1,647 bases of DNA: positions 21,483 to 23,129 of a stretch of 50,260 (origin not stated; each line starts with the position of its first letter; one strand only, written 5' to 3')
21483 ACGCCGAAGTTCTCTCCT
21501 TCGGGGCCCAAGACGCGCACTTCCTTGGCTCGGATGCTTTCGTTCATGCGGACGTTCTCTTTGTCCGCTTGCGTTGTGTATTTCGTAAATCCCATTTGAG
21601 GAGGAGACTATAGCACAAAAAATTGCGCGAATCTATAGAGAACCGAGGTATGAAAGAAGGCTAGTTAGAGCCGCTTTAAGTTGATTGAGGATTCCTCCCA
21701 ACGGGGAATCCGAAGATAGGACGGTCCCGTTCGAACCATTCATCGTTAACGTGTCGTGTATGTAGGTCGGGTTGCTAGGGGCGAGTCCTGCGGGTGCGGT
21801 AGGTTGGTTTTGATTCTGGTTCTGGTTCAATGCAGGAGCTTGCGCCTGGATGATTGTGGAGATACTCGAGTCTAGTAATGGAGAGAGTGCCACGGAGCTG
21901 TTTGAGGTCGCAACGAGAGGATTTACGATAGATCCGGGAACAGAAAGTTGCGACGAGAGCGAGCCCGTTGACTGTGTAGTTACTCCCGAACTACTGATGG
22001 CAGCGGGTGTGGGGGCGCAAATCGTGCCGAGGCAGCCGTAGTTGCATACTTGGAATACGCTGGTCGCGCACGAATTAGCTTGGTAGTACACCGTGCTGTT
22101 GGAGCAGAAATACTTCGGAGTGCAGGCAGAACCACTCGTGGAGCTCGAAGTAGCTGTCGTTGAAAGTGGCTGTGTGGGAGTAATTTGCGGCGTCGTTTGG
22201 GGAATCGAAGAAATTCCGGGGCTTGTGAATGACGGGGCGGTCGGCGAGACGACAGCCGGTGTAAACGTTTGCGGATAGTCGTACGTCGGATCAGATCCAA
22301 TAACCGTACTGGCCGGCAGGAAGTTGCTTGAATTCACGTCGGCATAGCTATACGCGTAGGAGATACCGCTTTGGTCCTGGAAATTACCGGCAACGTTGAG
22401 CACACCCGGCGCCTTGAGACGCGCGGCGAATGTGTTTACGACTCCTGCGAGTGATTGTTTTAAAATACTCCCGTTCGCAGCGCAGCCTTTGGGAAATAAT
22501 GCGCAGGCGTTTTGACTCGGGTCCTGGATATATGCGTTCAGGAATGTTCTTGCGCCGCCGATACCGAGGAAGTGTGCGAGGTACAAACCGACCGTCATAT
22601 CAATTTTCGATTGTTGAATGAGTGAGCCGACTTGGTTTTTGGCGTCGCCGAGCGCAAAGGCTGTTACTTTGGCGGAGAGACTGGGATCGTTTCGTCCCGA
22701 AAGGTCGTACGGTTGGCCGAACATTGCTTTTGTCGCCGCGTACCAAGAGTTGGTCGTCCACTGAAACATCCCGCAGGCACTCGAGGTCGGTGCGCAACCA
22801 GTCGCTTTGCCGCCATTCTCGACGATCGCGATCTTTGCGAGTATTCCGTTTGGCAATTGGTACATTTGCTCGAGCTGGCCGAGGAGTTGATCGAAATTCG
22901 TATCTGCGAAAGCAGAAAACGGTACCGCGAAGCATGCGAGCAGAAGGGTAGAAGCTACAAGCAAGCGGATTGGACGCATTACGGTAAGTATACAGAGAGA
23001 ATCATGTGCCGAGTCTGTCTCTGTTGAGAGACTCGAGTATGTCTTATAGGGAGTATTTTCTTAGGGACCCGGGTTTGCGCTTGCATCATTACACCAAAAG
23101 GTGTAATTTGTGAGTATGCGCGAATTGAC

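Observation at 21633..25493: Two secreted murein hydrolases with unrelated catalytic domains share a conserved extreme C-terminal tail (...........-COOH)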

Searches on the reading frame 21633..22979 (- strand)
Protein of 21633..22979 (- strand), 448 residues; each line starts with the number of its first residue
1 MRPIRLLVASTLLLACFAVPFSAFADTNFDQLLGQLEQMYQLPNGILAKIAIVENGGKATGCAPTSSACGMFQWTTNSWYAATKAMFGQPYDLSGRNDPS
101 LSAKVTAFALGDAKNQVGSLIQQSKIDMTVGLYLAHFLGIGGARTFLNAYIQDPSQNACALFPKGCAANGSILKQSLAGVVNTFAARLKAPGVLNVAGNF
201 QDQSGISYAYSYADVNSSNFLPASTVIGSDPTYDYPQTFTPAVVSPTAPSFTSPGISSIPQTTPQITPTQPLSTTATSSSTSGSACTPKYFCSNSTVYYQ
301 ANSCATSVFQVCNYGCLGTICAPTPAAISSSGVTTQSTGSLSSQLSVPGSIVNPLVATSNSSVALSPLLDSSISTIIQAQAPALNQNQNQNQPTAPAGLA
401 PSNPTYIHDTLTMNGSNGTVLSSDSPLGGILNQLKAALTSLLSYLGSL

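Call 3: search_protein_families(library=pfam, proteins=[window:21633-22979:-], max_evalue=1)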
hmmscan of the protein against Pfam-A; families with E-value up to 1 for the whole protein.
window:21633-22979:- (448 aa): 1 family
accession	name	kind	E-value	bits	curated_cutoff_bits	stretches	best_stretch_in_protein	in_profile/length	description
PF22906.1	GULLO2-like_3rd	-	0.055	13.6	27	1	285-305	17-39/40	L-gulonolactone oxidase 2-like, C-terminal domain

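Call 4: search_protein_families(library=ncbifam, proteins=[window:21633-22979:-], max_evalue=1)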
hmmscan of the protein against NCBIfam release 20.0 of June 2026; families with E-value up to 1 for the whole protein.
window:21633-22979:- (448 aa): 0 families

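Call 13: search_solved_structures(query=window:21633-22979:-, max_evalue=10, show_alignments=2)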
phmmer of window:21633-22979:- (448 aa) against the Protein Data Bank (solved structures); distinct sequences matched with E-value up to 10: 5.
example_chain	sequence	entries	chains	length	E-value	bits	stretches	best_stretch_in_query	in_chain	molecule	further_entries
9xps_S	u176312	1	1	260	1.8e-08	37.1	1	43-173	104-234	Endolysin gp144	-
3bkh_A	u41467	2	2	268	1.9e-08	37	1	43-173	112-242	lytic transglycosylase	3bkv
1g2o_A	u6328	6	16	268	0.084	15.1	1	201-253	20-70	PURINE NUCLEOSIDE PHOSPHORYLASE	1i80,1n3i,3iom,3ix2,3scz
7zsr_A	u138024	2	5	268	0.084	15.1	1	201-253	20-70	Purine nucleoside phosphorylase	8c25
7zsq_A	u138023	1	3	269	0.085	15.1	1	201-253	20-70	Purine nucleoside phosphorylase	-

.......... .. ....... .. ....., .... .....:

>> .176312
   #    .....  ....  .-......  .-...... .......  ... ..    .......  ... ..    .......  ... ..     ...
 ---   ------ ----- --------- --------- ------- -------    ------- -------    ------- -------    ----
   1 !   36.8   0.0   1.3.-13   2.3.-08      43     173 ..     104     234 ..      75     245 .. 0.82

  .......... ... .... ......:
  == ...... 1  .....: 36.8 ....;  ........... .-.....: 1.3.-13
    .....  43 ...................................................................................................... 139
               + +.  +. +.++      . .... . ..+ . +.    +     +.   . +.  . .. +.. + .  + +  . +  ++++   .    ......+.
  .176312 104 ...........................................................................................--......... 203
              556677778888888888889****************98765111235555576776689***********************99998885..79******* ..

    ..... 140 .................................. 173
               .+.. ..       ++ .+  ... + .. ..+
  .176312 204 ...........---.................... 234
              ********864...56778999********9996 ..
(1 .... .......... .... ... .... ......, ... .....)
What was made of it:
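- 22275..22904 (-): ORF1 lytic transglycosylase catalytic domain (aa 26-235), gp144/SLT-like, catalytic Glu54. phmmer against PDB 3bkh/9xps, E 2e-8 (call 13).
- Checked: ORF1 residues 43-173 match the phiKZ gp144 lytic transglycosylase (PDB 3bkh, E 2e-8, call 13).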

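Call 20: find_encoding_contigs(protein=window:21633-22979:-, flank=3000, max_places=4)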
Protein window:21633-22979:- (448 aa): no gene with exactly this product is on record in the collection.
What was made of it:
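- Tried and rejected: An exact-sequence contig look-up for ORF1 found nothing on record (call 20).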

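Call 24: find_homologous_proteins(query=window:21633-22979:-, max_evalue=0.001)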
Query window:21633-22979:- (448 aa): 13 proteins with E <= 0.001 among 8000 candidates.
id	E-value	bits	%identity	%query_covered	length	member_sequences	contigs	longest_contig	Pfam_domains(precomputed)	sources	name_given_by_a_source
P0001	6.9e-287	969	100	100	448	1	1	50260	-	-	-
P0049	9.6e-120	419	48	100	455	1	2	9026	PF01464.26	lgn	-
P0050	1.2e-119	418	48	100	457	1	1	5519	-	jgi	jgi:hypothetical protein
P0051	3.5e-113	397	50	94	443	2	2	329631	-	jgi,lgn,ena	jgi:hypothetical protein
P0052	1.3e-107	379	46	97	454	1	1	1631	PF01464.26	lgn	-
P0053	1.3e-106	375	45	99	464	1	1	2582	PF01464.26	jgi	jgi:hypothetical protein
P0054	2.0e-106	375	46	100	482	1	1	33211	-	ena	-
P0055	5.6e-105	370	46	99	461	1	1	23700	PF01464.26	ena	-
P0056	3.7e-98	347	47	100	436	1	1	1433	PF01464.26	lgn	-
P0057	8.4e-97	343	45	100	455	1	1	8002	-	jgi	jgi:hypothetical protein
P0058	1.2e-90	323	65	51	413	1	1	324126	PF01464.26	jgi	jgi:hypothetical protein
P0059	3.6e-57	212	51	55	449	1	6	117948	PF01464.26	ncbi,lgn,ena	-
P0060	9.9e-52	194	46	49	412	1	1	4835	PF01464.26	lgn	-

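Call 29: find_encoding_contigs(protein=P0049, flank=10000, max_places=3)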
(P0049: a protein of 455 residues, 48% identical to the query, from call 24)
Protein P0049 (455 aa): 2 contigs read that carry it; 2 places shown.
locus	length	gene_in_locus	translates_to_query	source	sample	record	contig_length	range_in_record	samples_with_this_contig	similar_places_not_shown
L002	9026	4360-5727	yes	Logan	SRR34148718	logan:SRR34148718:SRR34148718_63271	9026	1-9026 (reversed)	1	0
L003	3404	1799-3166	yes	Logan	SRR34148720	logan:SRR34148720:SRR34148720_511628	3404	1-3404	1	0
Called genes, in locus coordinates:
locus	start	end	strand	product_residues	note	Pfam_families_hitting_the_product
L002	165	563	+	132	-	PF00156:Pribosyltran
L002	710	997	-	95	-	-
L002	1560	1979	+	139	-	-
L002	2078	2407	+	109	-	PF02325:CCB3_YggT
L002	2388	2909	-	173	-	PF15956:DUF4760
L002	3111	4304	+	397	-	-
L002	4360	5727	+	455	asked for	PF01464:SLT (weak)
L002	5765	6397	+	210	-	PF05198:IF3_N, PF00707:IF3_C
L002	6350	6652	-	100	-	-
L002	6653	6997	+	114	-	PF00453:Ribosomal_L20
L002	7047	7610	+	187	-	PF13847:Methyltransf_31 (weak)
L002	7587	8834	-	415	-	-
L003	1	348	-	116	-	?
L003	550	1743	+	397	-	-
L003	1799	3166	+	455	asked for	PF01464:SLT (weak)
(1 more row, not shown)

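Call 30: find_encoding_contigs(protein=P0051, flank=10000, max_places=2)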
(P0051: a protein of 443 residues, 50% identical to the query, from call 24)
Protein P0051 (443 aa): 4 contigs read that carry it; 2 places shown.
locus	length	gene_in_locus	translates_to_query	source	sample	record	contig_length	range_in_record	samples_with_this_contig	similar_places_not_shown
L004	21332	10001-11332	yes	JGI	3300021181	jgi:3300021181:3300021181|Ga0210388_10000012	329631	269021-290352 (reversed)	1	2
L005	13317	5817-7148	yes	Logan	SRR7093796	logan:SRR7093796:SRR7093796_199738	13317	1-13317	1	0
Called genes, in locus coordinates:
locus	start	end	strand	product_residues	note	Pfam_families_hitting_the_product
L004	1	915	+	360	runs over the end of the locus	-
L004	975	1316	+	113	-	-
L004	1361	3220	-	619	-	PF06480:FtsH_ext (weak), PF06068:TIP49 (faint), PF00004:AAA, PF17862:AAA_lid_3, PF01434:Peptidase_M41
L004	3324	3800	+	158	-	PF01668:SmpB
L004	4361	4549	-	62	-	-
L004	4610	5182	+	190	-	PF01292:Ni_hydr_CYTB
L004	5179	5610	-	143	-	-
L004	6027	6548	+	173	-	-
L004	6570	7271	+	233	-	-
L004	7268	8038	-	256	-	PF03988:DUF347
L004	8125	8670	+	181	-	PF15956:DUF4760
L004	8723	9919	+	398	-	PF02557:VanY (faint)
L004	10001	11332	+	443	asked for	-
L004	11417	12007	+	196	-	PF05198:IF3_N, PF00707:IF3_C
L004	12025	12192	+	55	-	-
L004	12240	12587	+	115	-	PF00453:Ribosomal_L20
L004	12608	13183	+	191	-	PF02390:Methyltransf_4 (weak), PF13847:Methyltransf_31 (faint)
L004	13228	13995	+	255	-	-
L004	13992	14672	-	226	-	PF18306:LDcluster4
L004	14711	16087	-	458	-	PF00753:Lactamase_B, PF23023:Anti-Pycsar_Apyc1, PF12706:Lactamase_B_2 (weak), PF16661:Lactamase_B_6, PF10996:Beta-Casp, PF07521:RMMBL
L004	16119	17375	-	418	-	-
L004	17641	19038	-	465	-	-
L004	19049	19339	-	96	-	-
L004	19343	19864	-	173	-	PF00334:NDK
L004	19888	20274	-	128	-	-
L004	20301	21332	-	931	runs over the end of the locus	PF26449:DUF8128, PF12696:TraG-D_C (weak)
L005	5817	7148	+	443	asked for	-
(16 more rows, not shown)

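Call 31: find_encoding_contigs(protein=P0058, flank=10000, max_places=2)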
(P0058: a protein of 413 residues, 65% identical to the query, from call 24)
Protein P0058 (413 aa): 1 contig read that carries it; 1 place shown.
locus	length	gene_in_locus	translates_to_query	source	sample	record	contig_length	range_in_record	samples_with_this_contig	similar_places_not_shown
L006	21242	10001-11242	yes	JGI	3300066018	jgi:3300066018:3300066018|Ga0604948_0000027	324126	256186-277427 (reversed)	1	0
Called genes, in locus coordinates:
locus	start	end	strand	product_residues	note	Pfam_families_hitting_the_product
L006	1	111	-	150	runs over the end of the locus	PF19371:DUF5946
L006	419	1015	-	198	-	PF13489:Methyltransf_23 (faint), PF13847:Methyltransf_31 (weak), PF08241:Methyltransf_11, PF13649:Methyltransf_25 (weak)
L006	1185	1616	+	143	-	PF00188:CAP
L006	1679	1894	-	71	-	-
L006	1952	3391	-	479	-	PF07690:MFS_1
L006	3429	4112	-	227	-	PF01255:Prenyltransf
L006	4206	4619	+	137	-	PF04138:GtrA_DPMS_TM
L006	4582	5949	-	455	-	PF02353:CMAS, PF13489:Methyltransf_23, PF08241:Methyltransf_11 (weak), PF08242:Methyltransf_12 (weak), PF13649:Methyltransf_25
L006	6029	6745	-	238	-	PF13739:PdaC (faint), PF11738:DUF3298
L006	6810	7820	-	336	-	PF00291:PALP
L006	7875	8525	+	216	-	PF00565:SNase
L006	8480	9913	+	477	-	PF02557:VanY (weak)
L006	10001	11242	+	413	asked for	PF01464:SLT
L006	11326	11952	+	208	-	PF05198:IF3_N, PF00707:IF3_C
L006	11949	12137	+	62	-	PF01632:Ribosomal_L35p (weak)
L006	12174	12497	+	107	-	PF00453:Ribosomal_L20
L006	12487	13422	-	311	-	-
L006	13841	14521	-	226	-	PF18306:LDcluster4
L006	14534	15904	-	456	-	PF00753:Lactamase_B, PF23023:Anti-Pycsar_Apyc1, PF12706:Lactamase_B_2 (weak), PF16661:Lactamase_B_6, PF10996:Beta-Casp, PF07521:RMMBL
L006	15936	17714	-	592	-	-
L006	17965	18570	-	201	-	PF00334:NDK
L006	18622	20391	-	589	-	-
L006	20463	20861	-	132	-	-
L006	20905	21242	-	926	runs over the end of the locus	PF26449:DUF8128, PF10412:TrwB_AAD_bind (faint), PF12696:TraG-D_C (weak)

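Call 50: predict_structure(alignment_id=A4)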
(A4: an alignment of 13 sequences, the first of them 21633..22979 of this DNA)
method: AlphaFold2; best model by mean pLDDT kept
length: 448 residues; sequences in the alignment: 13
mean_pLDDT: 63.4   pTM: 0.50
mean pLDDT of the five models: 63.4, 58.0, 57.3, 56.3, 54.7
residues with pLDDT >= 90: 103; 70-90: 139; 50-70: 43; < 50: 163
segments of 3 or more residues with pLDDT < 50: 1-3, 15-25, 241-285, 326-429
pLDDT, mean of each block of 10 residues (from residue 1): 52 46 54 91 94 84 73 89 90 88 93 94 97 93 94 95 88 95 94 78 79 81 81 60 32 28 27 28 54 82 72 77 52 27 24 26 25 26 24 24 28 29 42 72 66
secondary structure, 60 per line:
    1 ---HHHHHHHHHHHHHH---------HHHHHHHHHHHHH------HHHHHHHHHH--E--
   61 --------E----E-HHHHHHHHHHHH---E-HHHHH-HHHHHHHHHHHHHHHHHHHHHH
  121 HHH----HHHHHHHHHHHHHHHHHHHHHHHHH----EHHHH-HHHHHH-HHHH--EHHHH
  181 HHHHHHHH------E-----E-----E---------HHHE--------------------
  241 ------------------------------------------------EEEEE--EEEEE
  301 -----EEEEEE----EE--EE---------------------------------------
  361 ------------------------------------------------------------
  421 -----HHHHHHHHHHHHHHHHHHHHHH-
elements in order: H4-17 H27-39 H46-55 H76-87 H93-97 H99-123 H128-152 H158-161 H163-168 H170-173 H177-188 E289-293 E296-300 E306-311 H426-447
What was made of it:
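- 22275..22904 (-): AF2 pLDDT mostly 84-97 (call 50).
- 22014..22124 (-): ORF1 6-Cys mini-domain (aa 286-322, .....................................). Three short beta strands, pLDDT 72-82 (call 50).
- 21636..21704 (-): ORF1 terminal amphipathic helix (aa 426-448, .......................). AF2 helix 426-447, pLDDT about 70 (call 50).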

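Call 62: fold_search(model_id=the predicted structure, library=pdb)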
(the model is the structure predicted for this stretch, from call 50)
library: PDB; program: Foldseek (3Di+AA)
matches with E <= 10: 87; with E <= 0.001: 1
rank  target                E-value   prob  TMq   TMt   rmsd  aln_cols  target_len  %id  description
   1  3bkh                  6.3e-05  1.00  0.30  0.48   3.3       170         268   28  Crystal structure of the bacteriophage phiKZ lytic transglycosylase, gp144 (released 2008-01-08)
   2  3t36_A                2.3e-02  1.00  0.26  0.58   7.5       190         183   14  Crystal structure of lytic transglycosylase MltE from Eschericha coli (released 2012-07-25)
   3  4dq5_A                2.4e-02  1.00  0.23  0.56   7.5       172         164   14  Structural Investigation of Bacteriophage Phi6 Lysin (WT) (released 2013-01-02)
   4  4oxv                  3.0e-02  0.99  0.26  0.28   5.7       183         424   14  Crystal structure of MltF from Pseudomonas aeruginosa complexed with valine (released 2015-03-18)
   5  6ghz_A                3.2e-02  1.00  0.26  0.57   7.5       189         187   12  Structure of Lytic Transglycosylase MltE mutant Y192F from E.coli (released 2018-10-31)
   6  4owd                  3.2e-02  0.99  0.23  0.23   6.6       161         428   14  Crystal structure of MltF from Pseudomonas aeruginosa complexed with cysteine (released 2015-03-18)
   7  4c5f_A                3.7e-02  0.99  0.26  0.34   6.9       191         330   16  Structure of Lytic Transglycosylase MltC from Escherichia coli at 2.3 A resolution. (released 2014-07-23)
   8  2y8p_A                4.0e-02  0.99  0.26  0.56   7.7       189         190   14  Crystal Structure of an Outer Membrane-Anchored Endolytic Peptidoglycan Lytic Transglycosylase (MltE) from Escherichia (released 2011-04-13)
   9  6ghy_A                4.0e-02  0.99  0.26  0.54   7.8       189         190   14  Structure of Lytic Transglycosylase MltE inactive mutant E64Q from E.coli (released 2018-10-31)
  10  6ghz_B                4.4e-02  0.99  0.26  0.56   7.6       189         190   15  Structure of Lytic Transglycosylase MltE mutant Y192F from E.coli (released 2018-10-31)
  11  6gi4                  4.4e-02  0.99  0.26  0.56   7.4       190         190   14  Structure of Lytic Transglycosylase MltE mutant S75A from E.coli (released 2018-10-10)
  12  4hjy_A                4.9e-02  0.99  0.25  0.55   8.2       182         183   13  2.4 A Crystal structure of E. coli MltE-E64Q with bound chitopentaose (released 2012-10-24)
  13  3t36_B                5.2e-02  0.99  0.27  0.59   7.5       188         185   14  Crystal structure of lytic transglycosylase MltE from Eschericha coli (released 2012-07-25)
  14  2y8p_B                5.8e-02  0.99  0.26  0.56   7.3       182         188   12  Crystal Structure of an Outer Membrane-Anchored Endolytic Peptidoglycan Lytic Transglycosylase (MltE) from Escherichia (released 2011-04-13)
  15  6ghy_B                6.9e-02  0.97  0.25  0.54   7.9       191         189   15  Structure of Lytic Transglycosylase MltE inactive mutant E64Q from E.coli (released 2018-10-31)
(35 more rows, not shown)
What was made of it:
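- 22275..22904 (-): Foldseek hits gp144, MltE, MltF (call 62).
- On Family-1/GH23-type lytic transglycosylase (SLT / phiKZ gp144-like): Foldseek hits gp144, MltE and MltF at probability 0.99-1.00 (call 62). phmmer against 3bkh, E 2e-8 (call 13).
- Checked: Foldseek top hits are gp144, MltE and MltF (call 62).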

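Call 72: find_encoding_contigs(protein=P0059, flank=10000, max_places=1)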
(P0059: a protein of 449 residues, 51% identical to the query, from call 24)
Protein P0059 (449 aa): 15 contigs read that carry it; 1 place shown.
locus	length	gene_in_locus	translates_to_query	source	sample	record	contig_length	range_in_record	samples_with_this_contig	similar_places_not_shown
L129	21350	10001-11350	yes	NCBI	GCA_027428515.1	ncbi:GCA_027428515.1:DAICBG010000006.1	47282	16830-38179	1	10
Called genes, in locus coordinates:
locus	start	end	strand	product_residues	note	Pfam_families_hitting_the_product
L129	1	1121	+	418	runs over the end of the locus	PF05221:AdoHcyase, PF00670:AdoHcyase_NAD, PF02826:2-Hacid_dh_C (weak), PF07991:KARI_N (weak)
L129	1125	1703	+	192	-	PF02545:Maf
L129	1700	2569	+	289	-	PF08538:DUF1749, PF12146:Hydrolase_4, PF00561:Abhydrolase_1 (weak), PF12697:Abhydrolase_6, PF06821:Ser_hydrolase (faint)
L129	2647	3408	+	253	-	PF00119:ATP-synt_A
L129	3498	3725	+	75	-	PF00137:ATP-synt_C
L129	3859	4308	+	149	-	PF00430:ATP-synt_B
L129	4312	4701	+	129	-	PF00213:OSCP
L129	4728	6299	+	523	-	PF02874:ATP-synt_ab_N (faint), PF00006:ATP-synt_ab, PF00306:ATP-synt_ab_C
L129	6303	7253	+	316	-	PF00231:ATP-synt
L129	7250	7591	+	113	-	-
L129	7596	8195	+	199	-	PF01725:Ham1p_like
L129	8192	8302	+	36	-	-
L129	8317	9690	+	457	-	PF02874:ATP-synt_ab_N, PF00006:ATP-synt_ab, PF22919:ATP-synt_VA_C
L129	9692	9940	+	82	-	PF02823:ATP-synt_DE_N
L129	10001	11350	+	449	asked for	PF01464:SLT (weak)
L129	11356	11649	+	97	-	PF12647:RNHCP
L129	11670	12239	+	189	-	-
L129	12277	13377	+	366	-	PF01926:MMR_HSR1, PF02421:FeoB_N (weak), PF06071:YchF-GTPase_C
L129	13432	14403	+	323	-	PF18920:DUF5671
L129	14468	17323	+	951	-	PF00133:tRNA-synt_1, PF09334:tRNA-synt_1g, PF13603:tRNA-synt_1_2, PF00293:NUDIX, PF00133:tRNA-synt_1, PF09334:tRNA-synt_1g (weak), PF08264:Anticodon_1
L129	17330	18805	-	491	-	PF01921:tRNA-synt_1f (faint), PF01406:tRNA-synt_1e, PF09334:tRNA-synt_1g (faint), PF23493:CysS_C (faint)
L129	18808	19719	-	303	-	PF01544:CorA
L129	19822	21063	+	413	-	PF00595:PDZ, PF13180:PDZ_2, PF17820:PDZ_6, PF03572:Peptidase_S41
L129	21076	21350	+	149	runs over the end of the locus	PF01281:Ribosomal_L9_N, PF03948:Ribosomal_L9_C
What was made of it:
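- An S41/PDZ protease exists in a related genome (L129, call 72).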
